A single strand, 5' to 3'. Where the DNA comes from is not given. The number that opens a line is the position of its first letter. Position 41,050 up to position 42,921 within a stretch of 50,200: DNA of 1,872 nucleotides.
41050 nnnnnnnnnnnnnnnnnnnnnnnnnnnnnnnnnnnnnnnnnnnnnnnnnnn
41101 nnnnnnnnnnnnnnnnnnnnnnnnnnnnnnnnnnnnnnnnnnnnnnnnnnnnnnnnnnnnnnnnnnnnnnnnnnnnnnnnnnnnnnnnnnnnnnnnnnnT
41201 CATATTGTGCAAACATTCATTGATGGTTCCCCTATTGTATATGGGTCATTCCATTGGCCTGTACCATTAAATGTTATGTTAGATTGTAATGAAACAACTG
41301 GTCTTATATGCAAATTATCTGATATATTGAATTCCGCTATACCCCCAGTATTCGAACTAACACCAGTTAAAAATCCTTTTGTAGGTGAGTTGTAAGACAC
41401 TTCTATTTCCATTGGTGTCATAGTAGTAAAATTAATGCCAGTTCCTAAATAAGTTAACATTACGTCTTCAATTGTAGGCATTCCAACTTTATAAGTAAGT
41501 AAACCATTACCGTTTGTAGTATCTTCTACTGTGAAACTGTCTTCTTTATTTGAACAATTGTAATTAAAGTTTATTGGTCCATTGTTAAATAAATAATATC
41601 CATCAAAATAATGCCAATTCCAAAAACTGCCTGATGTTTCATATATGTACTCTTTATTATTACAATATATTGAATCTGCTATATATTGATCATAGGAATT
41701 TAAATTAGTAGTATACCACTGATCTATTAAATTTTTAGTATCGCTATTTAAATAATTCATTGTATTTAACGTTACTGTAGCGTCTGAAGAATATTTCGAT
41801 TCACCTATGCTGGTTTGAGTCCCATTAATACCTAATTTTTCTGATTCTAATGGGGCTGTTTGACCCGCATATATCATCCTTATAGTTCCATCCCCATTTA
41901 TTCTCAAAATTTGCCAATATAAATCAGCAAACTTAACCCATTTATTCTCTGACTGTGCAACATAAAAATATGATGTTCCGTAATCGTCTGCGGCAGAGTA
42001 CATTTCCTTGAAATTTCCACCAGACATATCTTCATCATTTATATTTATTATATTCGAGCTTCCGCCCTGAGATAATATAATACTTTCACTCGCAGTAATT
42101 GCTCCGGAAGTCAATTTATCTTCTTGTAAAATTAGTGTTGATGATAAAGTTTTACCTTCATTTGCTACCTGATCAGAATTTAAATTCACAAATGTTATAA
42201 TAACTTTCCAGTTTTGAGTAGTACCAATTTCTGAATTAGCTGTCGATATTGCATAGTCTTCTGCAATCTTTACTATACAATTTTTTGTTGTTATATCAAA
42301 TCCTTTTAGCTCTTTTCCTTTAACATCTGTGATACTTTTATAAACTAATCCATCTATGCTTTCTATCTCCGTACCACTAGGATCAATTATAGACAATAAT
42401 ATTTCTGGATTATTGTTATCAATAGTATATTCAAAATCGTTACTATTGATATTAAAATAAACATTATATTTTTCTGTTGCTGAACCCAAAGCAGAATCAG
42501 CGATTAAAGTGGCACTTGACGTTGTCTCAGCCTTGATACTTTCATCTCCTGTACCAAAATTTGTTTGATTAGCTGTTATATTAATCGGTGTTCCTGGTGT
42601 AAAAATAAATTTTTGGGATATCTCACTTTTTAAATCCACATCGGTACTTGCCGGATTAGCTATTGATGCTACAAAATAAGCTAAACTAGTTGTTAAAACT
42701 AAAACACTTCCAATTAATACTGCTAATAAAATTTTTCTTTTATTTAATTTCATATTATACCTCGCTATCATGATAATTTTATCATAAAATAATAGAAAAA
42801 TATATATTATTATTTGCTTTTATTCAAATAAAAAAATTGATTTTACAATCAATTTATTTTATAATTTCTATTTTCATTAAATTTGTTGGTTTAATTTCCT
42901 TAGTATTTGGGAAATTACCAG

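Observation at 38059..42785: Paralog P6 is translationally coupled to an O-antigen-ligase-family protein, a GT2 and UDP-glucose dehydrogenase: candidate dedicated glycosylation module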

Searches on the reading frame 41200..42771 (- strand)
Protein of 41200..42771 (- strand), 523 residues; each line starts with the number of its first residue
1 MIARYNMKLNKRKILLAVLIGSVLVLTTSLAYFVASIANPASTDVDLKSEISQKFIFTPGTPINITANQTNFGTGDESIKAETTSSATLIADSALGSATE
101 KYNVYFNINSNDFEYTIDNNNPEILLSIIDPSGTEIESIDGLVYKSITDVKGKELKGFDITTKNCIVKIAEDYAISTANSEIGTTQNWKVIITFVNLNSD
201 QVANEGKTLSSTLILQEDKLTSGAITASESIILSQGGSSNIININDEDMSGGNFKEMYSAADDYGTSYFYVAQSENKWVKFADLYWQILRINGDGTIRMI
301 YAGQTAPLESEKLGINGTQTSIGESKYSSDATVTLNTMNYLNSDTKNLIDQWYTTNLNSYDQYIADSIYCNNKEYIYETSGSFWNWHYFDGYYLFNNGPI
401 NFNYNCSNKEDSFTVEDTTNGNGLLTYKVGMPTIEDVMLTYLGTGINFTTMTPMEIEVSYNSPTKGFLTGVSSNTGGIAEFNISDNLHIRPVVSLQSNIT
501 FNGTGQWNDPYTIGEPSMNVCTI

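Call 5: search_protein_families(library=pfam, proteins=[window:41200-42771:-], max_evalue=0.01)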
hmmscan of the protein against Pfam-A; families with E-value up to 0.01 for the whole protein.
window:41200-42771:- (523 aa): 0 families

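Call 6: search_protein_families(library=ncbifam, proteins=[window:41200-42771:-], max_evalue=0.01)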
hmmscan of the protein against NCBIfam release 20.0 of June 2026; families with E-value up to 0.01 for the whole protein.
window:41200-42771:- (523 aa): 0 families

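Call 15: find_homologous_proteins(query=window:41200-42771:-, max_evalue=0.001)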
Query window:41200-42771:- (523 aa): 374 proteins with E <= 0.001 among 8000 candidates; the best 120 are listed.
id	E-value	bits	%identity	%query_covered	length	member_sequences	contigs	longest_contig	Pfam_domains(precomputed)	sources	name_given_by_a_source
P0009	0.0e+0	1140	100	99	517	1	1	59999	-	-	-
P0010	3.2e-108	381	40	98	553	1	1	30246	-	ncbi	-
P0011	1.9e-107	378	40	96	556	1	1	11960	-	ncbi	-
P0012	2.1e-102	362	40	97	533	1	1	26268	-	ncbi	-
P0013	3.0e-98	348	40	97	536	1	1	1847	-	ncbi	-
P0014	1.2e-86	310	37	97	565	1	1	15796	-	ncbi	-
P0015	2.0e-82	296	36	97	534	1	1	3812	-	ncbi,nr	ncbi:MAG: hypothetical protein PHE29_10550 [Tissierellia bacterium]|nr:hypothetical protein [Tissier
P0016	9.8e-61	224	33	88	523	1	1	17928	-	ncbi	-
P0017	5.8e-50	189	39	41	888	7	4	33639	PF25059.2,PF25788.3,PF23608.2,PF00041.28,PF10179.16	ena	-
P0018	1.8e-48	184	31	93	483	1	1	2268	-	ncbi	-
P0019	6.6e-45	172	33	49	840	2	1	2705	-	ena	-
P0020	1.6e-41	161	32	49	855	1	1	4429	-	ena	-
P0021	1.7e-41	161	32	49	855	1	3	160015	-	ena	-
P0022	4.0e-40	156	42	42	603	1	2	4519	-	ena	-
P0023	1.3e-38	151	37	57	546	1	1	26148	-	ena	-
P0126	1.8e-21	95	32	65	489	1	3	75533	PF19789.7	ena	-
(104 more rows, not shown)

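Call 17: find_encoding_contigs(protein=P0011, flank=10000, max_places=3)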
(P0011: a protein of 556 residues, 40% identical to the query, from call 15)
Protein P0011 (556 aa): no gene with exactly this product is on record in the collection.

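Call 18: find_encoding_contigs(protein=P0012, flank=10000, max_places=3)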
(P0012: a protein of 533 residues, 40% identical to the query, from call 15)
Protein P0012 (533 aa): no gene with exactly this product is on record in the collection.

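Call 19: find_encoding_contigs(protein=P0014, flank=10000, max_places=3)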
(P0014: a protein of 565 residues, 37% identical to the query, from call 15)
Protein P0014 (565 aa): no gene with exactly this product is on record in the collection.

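Call 22: find_related_loci(query=A2, collection=genome_contigs, flank=10000)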
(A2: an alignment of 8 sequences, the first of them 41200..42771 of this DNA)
Query A2 (523 aa) in genome_contigs; peptide patterns used: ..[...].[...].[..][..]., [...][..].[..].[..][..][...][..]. (x = any residue, [..] = any of these).
596 stretches matched a pattern (row limit reached: there are more); 579 encode a relative of the query (tblastn E <= 1e-3); the best 80 are kept; 80 distinct loci.
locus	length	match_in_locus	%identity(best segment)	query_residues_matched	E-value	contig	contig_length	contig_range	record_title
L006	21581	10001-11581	40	7-513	6e-93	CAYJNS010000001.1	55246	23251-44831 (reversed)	MAG TPA_asm: uncultured Muribaculaceae bacterium isolate ERP123703_co3_316 genome assembly, contig: NODE_558_length_5524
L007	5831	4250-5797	36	8-513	7e-91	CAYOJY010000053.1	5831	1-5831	MAG TPA_asm: uncultured Muribaculaceae bacterium isolate SRP192927_co2_767 genome assembly, contig: NODE_31437_length_58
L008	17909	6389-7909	36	29-511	1e-84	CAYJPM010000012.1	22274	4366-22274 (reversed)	MAG TPA_asm: uncultured Muribaculaceae bacterium isolate ERP123703_co5_27 genome assembly, contig: NODE_1166_length_2227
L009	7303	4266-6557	34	4-513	8e-79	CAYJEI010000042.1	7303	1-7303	MAG TPA_asm: uncultured Muribaculaceae bacterium isolate ERP123703_co1_48 genome assembly, contig: NODE_10736_length_730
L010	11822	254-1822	32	29-513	6e-75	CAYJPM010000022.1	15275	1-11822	MAG TPA_asm: uncultured Muribaculaceae bacterium isolate ERP123703_co5_27 genome assembly, contig: NODE_2159_length_1527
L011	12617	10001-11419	36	28-513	3e-70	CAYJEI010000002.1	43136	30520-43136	MAG TPA_asm: uncultured Muribaculaceae bacterium isolate ERP123703_co1_48 genome assembly, contig: NODE_822_length_43136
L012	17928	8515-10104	32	12-515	1e-69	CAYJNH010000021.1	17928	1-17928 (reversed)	MAG TPA_asm: uncultured Muribaculaceae bacterium isolate ERP123703_co3_57 genome assembly, contig: NODE_3735_length_1792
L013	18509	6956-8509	34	2-513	2e-74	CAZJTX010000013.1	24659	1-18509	MAG TPA_asm: uncultured Muribaculaceae bacterium isolate binchicken_co157_148 genome assembly, contig: NODE_4383_length_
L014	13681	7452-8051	54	22-220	7e-56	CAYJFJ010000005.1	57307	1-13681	MAG TPA_asm: uncultured Muribaculaceae bacterium isolate ERP123703_co2_54 genome assembly, contig: NODE_233_length_57307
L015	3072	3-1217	32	133-511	2e-50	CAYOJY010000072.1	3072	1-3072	MAG TPA_asm: uncultured Muribaculaceae bacterium isolate SRP192927_co2_767 genome assembly, contig: NODE_83634_length_30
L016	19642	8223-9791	29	29-514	2e-46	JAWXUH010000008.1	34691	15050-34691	MAG: bacterium isolate FM_44_G117_IV NODE_549_length_34692_cov_16.260450, whole genome shotgun sequence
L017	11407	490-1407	34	257-513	3e-40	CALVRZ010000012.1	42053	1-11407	MAG: uncultured Bacilli bacterium isolate BRZ_EL__bin60 genome assembly, contig: BRZ_EL__NODE_939_length_42053_cov_7.713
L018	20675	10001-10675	39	25-244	3e-40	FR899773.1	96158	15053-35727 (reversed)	Firmicutes bacterium CAG:460 genomic scaffold, scf42, whole genome shotgun sequence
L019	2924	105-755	41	2-220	3e-39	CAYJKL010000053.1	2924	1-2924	MAG TPA_asm: uncultured Muribaculaceae bacterium isolate ERP123703_co5_120 genome assembly, contig: NODE_24867_length_29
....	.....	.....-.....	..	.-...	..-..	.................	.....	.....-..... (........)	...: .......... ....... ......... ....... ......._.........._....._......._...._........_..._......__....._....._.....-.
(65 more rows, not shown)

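Call 37: predict_structure(alignment_id=A3)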
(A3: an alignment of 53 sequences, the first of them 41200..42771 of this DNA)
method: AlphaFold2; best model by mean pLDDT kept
length: 523 residues; sequences in the alignment: 53
mean_pLDDT: 85.5   pTM: 0.61
mean pLDDT of the five models: 85.5, 84.0, 83.7, 83.0, 81.5
residues with pLDDT >= 90: 254; 70-90: 216; 50-70: 35; < 50: 18
segments of 3 or more residues with pLDDT < 50: 38-50
pLDDT, mean of each block of 10 residues (from residue 1): 60 83 81 52 33 76 87 78 94 83 88 91 97 95 93 96 88 91 95 93 90 81 72 82 83 83 90 87 95 93 92 83 92 84 94 97 94 87 87 83 86 90 96 87 81 90 88 88 95 93 91 68 47
secondary structure, 60 per line:
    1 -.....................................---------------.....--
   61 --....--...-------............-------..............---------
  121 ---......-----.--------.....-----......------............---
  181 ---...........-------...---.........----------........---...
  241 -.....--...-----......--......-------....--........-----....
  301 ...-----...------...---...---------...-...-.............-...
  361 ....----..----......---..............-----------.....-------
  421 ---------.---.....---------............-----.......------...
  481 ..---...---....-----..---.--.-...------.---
elements in order: H2-38 E54-58 E63-66 E79-90 E98-111 E124-129 E144-148 E154-159 E166-177 E184-194 E208-216 H227-234 E257-262 E265-270 E278-281 E284-291 E297-303 E324-326 H344-356 H358-363 E375-380 E384-389 H390-397 H434-438 E448-459 E465-471 E478-482 E486-488 E492-495 E511-513

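Call 42: fold_search(model_id=the predicted structure, library=pdb)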
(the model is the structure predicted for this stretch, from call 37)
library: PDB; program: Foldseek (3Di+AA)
matches with E <= 10: 1118; with E <= 0.001: 0
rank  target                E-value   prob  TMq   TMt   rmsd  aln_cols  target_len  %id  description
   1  3rsj_A                3.6e-03  0.20  0.14  0.16  20.4       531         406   10  Structure of HCRF in complex with Ganglioside GD1a (released 2011-08-17)
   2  5moy_A                4.5e-03  0.18  0.11  0.13  18.0       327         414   11  Crystal structure of the BoNT/A2 receptor-binding domain in complex with the luminal domain of its neuronal receptor S (released 2017-03-15)
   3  3mpb_A                5.3e-03  0.25  0.09  0.16  19.4       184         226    7  Z5688 from E. coli O157:H7 bound to fructose (released 2010-07-21)
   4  9qcm_A                6.3e-03  0.12  0.12  0.07  21.8       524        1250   10  Botulinum neurotoxin type B1, 14-subunit, Large Progenitor Toxin Complex (L-PTC) (released 2025-09-10)
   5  9qc8_A                6.7e-03  0.20  0.11  0.06  19.5       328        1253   11  BoNT-NTNH-HA70 complex from Clostridium botulinum Serotype B1 (released 2025-09-10)
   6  8xcg_Z                7.0e-03  0.16  0.09  0.08  22.6       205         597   13  Tail tip complex of bacteriophage lambda in the open state (released 2024-05-01)
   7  5tpb_B                8.3e-03  0.33  0.13  0.16  16.7       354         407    8  Binding domain of BoNT/A complexed with ganglioside variant (released 2017-01-18)
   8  5tpb_A                8.8e-03  0.35  0.14  0.16  17.0       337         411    9  Binding domain of BoNT/A complexed with ganglioside variant (released 2017-01-18)
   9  8aur_A                9.8e-03  0.75  0.16  0.29  10.7       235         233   11  Cryo-EM structure of a TasA fibre (released 2022-11-30)
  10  5jmc_A                1.1e-02  0.30  0.14  0.16  16.5       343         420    9  Receptor binding domain of Botulinum neurotoxin A in complex with rat SV2C (released 2016-06-15)
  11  9e7m_Ja               1.1e-02  0.23  0.11  0.08  24.5       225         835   12  In situ cryoEM structure of bacteriophage Ur-lambda tail tip complex (released 2025-11-05)
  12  2df7_K                1.2e-02  0.63  0.13  0.15  15.0       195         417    8  Crystal structure of infectious bursal disease virus VP2 subviral particle (released 2006-06-27)
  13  8xcg_J                1.2e-02  0.16  0.09  0.08  22.8       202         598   13  Tail tip complex of bacteriophage lambda in the open state (released 2024-05-01)
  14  3wqb_A                1.3e-02  0.47  0.12  0.10  15.1       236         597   12  Crystal structure of aeromonas sobria serine protease (ASP) and the chaperone (ORF2) complex (released 2015-03-25)
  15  4yci_A                1.3e-02  0.28  0.10  0.20  15.1       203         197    8  non-latent pro-bone morphogenetic protein 9 (released 2015-03-04)
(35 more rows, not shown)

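Call 77: fold_search(model_id=the predicted structure, library=viral)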
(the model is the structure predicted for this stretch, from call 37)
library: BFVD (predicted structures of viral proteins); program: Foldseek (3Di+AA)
matches with E <= 10: 1345; with E <= 0.001: 7
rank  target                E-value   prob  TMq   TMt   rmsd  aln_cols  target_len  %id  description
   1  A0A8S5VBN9            4.7e-04  1.00  0.25  0.40   6.4       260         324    8  DUF6273 domain-containing protein [Myoviridae sp. ctbEa13]
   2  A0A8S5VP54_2          5.2e-04  0.63  0.17  0.07  35.4       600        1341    8  (no name in the UniProt tables at hand)
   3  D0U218                5.8e-04  0.90  0.12  0.20  15.3       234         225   15  Uncharacterized protein [Clavibacter phage CMP1]
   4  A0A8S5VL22            7.2e-04  0.95  0.22  0.16  17.9       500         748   10  (no name in the UniProt tables at hand)
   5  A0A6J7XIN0            7.6e-04  0.28  0.14  0.17  36.4       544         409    8  Uncharacterized protein [uncultured Caudovirales phage]
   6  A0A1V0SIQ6            8.1e-04  0.38  0.09  0.15  19.6       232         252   13  Uncharacterized protein [Klosneuvirus KNV1]
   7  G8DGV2                8.5e-04  0.41  0.10  0.10  18.1       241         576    9  (no name in the UniProt tables at hand)
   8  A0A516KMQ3            1.6e-03  0.30  0.09  0.09  18.2       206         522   14  Putative pectate lyase protein [Bacillus phage vB_BmeM-Goe8]
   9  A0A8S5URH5            1.6e-03  0.98  0.18  0.27  12.4       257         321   10  Uncharacterized protein [Myoviridae sp. ctsIb3]
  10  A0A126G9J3            2.2e-03  0.66  0.13  0.21  16.0       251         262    7  (no name in the UniProt tables at hand)
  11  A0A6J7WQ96            2.3e-03  0.11  0.10  0.09  20.3       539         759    7  CBM-cenC domain-containing protein [uncultured Caudovirales phage]
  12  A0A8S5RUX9            2.4e-03  0.63  0.20  0.19  44.6       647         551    8  (no name in the UniProt tables at hand)
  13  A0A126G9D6            2.4e-03  0.38  0.12  0.18  22.9       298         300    6  (no name in the UniProt tables at hand)
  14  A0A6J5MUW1            2.6e-03  0.47  0.13  0.19  18.4       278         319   10  Uncharacterized protein (Fragment) [uncultured Caudovirales phage]
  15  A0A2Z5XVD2            2.7e-03  0.14  0.11  0.09  20.8       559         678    7  Minor tail protein [Mycobacterium phage PP]
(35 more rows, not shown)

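Call 86: list_cluster_members(proteins=[P0011, P0010, P0013, P0002])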
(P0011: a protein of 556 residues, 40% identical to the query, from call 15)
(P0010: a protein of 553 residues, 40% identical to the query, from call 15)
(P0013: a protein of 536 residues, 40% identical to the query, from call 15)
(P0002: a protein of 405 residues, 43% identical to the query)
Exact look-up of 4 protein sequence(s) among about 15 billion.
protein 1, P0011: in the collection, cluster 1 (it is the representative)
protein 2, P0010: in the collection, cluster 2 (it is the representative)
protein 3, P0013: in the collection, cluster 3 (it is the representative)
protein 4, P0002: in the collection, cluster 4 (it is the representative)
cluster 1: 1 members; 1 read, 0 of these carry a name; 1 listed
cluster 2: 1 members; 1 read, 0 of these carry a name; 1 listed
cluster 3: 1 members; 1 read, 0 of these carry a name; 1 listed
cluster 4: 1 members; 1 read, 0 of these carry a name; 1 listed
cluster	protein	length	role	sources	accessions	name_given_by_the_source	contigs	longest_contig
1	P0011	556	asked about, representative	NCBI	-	-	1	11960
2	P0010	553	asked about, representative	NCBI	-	-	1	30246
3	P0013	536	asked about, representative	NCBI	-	-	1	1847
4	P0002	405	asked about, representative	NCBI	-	-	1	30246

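Call 94: search_protein_representatives(protein=window:41200-42753:-)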
Query: 517 residues. Proteins with E-value up to 0.001 (for the whole library): 3773; up to 1e-10: 1789; up to 1e-30: 209. The best 150 are listed.
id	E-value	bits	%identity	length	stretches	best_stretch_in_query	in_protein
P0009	0.0e+00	1140.0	100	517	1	1-517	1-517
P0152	6.1e-118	411.4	33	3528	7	254-510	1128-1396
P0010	1.6e-108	380.3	43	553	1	4-506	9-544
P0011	1.4e-107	377.2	42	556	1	2-517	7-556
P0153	4.0e-103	362.5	46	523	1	3-508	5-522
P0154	3.3e-94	333.1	42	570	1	3-517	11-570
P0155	3.5e-88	313.2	35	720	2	4-507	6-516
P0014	4.8e-87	309.5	44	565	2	2-440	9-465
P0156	2.8e-86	306.9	44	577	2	5-444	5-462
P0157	2.9e-85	303.6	42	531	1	4-507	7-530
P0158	1.3e-84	301.4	39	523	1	2-507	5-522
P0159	1.8e-80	287.8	39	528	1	2-507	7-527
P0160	3.4e-79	283.6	39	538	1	6-506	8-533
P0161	1.1e-77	278.6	41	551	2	5-376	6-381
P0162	8.1e-77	275.7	38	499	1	5-507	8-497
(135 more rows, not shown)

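Call 96: find_encoding_contigs(protein=P0154, flank=8000, max_places=3)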
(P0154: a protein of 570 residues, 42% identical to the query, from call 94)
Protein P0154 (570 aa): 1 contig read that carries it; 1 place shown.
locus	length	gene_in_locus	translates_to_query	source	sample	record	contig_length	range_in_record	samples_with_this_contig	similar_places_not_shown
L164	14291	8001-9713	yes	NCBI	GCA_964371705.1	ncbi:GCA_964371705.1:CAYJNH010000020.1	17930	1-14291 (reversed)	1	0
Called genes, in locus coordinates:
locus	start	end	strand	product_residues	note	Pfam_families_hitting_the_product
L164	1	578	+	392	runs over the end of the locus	PF00871:Acetate_kinase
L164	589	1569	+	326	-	PF01368:DHH, PF02272:DHHA1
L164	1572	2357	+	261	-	PF02631:RecX_HTH2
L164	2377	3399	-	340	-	PF13616:Rotamase_3, PF00639:Rotamase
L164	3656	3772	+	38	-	-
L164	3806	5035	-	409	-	PF09587:PGA_cap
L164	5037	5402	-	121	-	PF11969:DcpS_C, PF01230:HIT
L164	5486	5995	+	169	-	PF10628:CotE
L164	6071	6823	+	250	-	-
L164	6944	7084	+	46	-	-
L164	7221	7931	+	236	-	-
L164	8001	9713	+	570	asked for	-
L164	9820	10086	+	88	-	PF00886:Ribosomal_S16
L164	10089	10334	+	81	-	PF07650:KH_2 (weak), PF13083:KH_KhpA-B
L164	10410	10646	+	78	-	-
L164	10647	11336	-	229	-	PF04542:Sigma70_r2, PF04545:Sigma70_r4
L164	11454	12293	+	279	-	PF00149:Metallophos, PF12850:Metallophos_2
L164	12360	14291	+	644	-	?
